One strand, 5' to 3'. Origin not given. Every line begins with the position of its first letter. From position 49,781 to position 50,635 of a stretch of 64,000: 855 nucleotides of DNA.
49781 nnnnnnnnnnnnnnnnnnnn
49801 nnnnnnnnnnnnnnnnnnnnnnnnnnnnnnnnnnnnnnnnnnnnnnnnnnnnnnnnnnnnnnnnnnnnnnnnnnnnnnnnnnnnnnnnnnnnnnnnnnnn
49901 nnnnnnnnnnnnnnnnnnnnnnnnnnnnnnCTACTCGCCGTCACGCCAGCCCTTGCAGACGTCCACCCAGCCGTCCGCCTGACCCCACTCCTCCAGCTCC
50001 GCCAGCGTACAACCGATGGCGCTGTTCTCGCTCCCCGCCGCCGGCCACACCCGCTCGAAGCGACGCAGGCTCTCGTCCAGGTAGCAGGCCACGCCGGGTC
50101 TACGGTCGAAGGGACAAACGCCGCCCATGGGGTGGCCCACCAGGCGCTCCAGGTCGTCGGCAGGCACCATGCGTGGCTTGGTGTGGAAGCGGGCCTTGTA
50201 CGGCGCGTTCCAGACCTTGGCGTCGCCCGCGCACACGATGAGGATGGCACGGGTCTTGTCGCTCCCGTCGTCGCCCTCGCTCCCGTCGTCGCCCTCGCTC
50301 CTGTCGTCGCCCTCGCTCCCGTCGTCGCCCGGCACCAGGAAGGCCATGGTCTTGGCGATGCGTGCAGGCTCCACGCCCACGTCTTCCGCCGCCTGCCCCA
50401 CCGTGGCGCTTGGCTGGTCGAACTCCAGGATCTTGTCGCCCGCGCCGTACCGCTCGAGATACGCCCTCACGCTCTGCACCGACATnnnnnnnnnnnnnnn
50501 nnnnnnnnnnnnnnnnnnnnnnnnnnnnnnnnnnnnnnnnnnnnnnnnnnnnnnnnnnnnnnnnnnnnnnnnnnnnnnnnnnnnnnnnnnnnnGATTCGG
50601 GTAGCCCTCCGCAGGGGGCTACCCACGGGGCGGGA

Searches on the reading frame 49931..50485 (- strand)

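Call 87: search_protein_families(library=pfam, proteins=[window:49931-50485:-], max_evalue=0.1)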
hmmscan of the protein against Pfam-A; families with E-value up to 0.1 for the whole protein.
window:49931-50485:- (184 aa): 1 family
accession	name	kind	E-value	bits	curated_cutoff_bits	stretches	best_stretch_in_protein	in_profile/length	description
PF04073.20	tRNA_edit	-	3.8e-16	59.7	25.5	1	25-165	3-121/123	Aminoacyl-tRNA editing domain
